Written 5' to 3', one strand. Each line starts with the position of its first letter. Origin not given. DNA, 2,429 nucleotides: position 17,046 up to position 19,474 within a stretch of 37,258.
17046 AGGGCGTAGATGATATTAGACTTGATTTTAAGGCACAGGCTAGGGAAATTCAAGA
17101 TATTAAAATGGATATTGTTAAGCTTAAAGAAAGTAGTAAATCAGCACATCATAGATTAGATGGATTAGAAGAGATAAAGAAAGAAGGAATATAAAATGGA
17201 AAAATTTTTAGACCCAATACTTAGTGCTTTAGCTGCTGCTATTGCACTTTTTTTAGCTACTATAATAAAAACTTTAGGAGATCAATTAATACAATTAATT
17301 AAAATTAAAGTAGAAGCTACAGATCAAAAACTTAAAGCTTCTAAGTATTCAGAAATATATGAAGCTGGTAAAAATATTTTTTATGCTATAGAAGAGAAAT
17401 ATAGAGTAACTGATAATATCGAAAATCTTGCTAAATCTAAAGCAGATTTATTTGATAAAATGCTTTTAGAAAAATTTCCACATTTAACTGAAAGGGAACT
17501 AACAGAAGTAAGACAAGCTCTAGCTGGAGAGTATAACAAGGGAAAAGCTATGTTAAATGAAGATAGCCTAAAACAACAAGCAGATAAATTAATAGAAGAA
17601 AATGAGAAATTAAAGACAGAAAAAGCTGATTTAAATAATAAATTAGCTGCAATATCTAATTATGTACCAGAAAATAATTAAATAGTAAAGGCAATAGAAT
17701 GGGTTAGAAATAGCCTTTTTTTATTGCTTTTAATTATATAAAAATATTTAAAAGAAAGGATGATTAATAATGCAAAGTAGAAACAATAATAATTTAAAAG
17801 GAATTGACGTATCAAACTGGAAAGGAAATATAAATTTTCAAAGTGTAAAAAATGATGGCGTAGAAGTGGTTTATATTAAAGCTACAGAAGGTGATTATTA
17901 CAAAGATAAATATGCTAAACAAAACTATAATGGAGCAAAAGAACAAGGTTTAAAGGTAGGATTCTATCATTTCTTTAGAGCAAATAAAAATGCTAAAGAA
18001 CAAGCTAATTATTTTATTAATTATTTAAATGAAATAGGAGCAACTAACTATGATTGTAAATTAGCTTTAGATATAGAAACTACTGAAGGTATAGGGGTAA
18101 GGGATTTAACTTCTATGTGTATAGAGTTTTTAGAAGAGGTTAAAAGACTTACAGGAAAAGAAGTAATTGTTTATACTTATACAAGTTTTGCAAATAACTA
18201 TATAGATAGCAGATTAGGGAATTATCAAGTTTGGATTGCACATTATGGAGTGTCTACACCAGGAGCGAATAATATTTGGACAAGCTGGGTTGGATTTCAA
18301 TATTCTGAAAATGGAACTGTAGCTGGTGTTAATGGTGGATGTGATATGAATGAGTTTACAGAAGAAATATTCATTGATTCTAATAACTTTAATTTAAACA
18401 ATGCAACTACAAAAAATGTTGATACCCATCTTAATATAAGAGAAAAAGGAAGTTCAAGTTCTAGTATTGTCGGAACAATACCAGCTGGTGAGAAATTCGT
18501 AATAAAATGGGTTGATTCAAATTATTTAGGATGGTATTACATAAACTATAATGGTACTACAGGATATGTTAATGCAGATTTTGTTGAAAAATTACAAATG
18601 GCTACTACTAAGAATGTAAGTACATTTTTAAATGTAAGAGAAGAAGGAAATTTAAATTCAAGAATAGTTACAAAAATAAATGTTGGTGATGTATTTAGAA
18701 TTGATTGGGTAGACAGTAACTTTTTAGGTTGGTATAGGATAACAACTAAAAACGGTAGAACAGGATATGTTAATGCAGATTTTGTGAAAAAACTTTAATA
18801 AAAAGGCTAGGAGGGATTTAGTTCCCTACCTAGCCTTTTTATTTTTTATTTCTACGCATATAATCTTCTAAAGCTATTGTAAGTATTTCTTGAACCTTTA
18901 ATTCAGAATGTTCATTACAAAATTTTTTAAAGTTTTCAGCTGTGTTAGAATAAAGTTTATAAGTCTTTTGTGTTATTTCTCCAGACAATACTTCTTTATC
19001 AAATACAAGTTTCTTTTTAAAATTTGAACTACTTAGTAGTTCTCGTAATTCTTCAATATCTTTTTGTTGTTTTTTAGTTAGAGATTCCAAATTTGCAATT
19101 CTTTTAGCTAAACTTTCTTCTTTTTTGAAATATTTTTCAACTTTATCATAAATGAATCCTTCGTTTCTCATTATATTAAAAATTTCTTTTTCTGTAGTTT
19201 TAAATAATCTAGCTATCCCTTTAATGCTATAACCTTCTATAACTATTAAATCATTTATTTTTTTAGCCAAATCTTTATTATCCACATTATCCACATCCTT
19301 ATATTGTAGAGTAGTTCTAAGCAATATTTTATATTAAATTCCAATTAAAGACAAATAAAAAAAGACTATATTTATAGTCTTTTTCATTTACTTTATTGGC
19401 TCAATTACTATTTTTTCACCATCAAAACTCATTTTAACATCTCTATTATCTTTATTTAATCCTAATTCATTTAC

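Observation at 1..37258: Whole window is a closed phage-plasmid: exact 99-bp end overlap, no recombinase, plasmid partition and theta replicon beside an HK97-like virion module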

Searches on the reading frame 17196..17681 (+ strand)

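Call 15: search_protein_families(library=pfam, proteins=[window:17196-17681:+], max_evalue=0.01)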
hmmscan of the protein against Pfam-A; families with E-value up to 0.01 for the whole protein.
window:17196-17681:+ (161 aa): 1 family
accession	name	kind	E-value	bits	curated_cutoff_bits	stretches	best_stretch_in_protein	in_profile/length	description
PF13388.11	DUF4106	-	0.0015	18.3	27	1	28-158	26-152/431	Protein of unknown function (DUF4106)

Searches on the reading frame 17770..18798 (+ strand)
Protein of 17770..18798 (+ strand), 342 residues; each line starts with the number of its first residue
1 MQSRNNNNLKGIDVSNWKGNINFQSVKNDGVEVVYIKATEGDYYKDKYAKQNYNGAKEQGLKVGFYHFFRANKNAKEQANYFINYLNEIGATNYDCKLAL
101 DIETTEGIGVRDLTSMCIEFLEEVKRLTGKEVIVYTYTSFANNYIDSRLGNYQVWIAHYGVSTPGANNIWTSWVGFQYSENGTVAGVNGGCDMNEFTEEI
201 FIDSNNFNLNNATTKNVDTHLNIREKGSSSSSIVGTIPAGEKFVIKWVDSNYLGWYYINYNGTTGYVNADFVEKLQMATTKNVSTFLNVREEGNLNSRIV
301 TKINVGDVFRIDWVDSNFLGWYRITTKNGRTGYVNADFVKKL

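Call 15: search_protein_families(library=pfam, proteins=[window:17770-18798:+], max_evalue=0.01)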
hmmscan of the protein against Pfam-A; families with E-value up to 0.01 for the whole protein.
window:17770-18798:+ (342 aa): 4 families
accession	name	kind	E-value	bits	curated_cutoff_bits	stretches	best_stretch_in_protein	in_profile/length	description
PF01183.26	Glyco_hydro_25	-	1.5e-57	195.2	27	1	12-187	1-180/180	Glycosyl hydrolases family 25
PF08239.17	SH3_3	-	2e-23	82.7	27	2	220-273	2-54/54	Bacterial SH3 domain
PF07653.23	SH3_2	-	8.4e-06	25.8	21.8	0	302-341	17-54/55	Variant SH3 domain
PF06347.19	SH3_4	-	1.8e-05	24.8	24.1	0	285-336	3-51/56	Bacterial SH3 domain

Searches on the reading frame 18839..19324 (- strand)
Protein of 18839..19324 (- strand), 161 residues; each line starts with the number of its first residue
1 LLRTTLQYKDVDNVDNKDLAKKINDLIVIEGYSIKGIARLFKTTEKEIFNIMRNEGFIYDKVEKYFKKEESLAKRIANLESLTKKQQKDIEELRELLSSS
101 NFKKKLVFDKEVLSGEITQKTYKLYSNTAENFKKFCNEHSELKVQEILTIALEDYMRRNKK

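Call 5: search_protein_families(library=pfam, proteins=[window:18839-19324:-], max_evalue=0.01)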
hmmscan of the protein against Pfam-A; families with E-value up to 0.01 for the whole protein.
window:18839-19324:- (161 aa): 0 families

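Call 16: search_protein_families(library=phrogs, proteins=[window:18839-19324:-], max_evalue=0.001)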
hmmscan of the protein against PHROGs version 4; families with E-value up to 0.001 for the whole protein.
window:18839-19324:- (161 aa): 1 family
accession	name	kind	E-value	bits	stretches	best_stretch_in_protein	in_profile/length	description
phrog_2727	-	unknown function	1.5e-25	91.2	1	8-160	3-175/176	-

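Call 57: search_protein_families(library=ncbifam, proteins=[window:18839-19324:-], max_evalue=0.01)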
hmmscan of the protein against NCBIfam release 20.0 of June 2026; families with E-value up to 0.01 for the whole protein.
window:18839-19324:- (161 aa): 0 families

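Call 66: find_homologous_proteins(query=window:18839-19324:-, max_evalue=0.001)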
Query window:18839-19324:- (161 aa): 12 proteins with E <= 0.001 among 97 candidates.
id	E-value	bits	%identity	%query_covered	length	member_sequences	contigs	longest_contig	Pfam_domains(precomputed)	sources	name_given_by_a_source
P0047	1.9e-86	305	100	94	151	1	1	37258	-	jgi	jgi:alanyl-tRNA synthetase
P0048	3.4e-86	304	99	94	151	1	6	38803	-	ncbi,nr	ncbi:hypothetical protein C0L76_06805 [Clostridium perfringens]|nr:hypothetical protein KLF46_14050 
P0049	1.4e-85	302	99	94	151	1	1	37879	-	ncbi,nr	ncbi:hypothetical protein QYB43_002939 [Clostridium perfringens]|nr:hypothetical protein [Clostridiu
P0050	4.6e-84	297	99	92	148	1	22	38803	-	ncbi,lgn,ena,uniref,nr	ncbi:TPA: hypothetical protein ACG0NJ_002165 [Clostridium perfringens]|uniref:hypothetical protein n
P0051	1.9e-83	295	99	92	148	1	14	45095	-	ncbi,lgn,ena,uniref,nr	ncbi:TPA: hypothetical protein ACGFBU_001669 [Clostridium perfringens]|uniref:hypothetical protein n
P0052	2.8e-83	295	98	92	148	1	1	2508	-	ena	-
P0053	5.8e-83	294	98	92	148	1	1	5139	-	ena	-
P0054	6.2e-83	294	98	92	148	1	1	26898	-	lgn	-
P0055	1.1e-82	293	97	92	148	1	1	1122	-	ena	-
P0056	5.2e-74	265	85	97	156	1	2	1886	-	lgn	-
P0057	2.8e-73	263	88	92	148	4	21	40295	-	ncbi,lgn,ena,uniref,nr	ncbi:hypothetical protein [Clostridium perfringens]|uniref:hypothetical protein n=1 Tax=Clostridium 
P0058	7.1e-42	161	61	91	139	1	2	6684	-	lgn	-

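Call 101: search_protein_families(library=pfam, proteins=[window:18839-19285:-], max_evalue=0.1)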
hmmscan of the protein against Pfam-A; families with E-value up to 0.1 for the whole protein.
window:18839-19285:- (148 aa): 4 families
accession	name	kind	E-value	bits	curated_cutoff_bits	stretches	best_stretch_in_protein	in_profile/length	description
PF03374.19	ANT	-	0.018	15.8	25.3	1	12-49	16-55/108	Phage antirepressor protein KilAC domain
PF09032.16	Siah-Interact_N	-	0.024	15.3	23.5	0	72-104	5-33/78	Siah interacting protein, N terminal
PF14056.11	DUF4250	-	0.042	14.3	27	0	20-53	22-55/55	Domain of unknown function (DUF4250)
PF19622.4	DUF6127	-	0.056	13.9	27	1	74-92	30-48/63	Family of unknown function (DUF6127)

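Call 106: search_protein_families(library=padloc, proteins=[window:18839-19285:-], max_evalue=0.001)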
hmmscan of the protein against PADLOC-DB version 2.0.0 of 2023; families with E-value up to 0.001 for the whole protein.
window:18839-19285:- (148 aa): 0 families
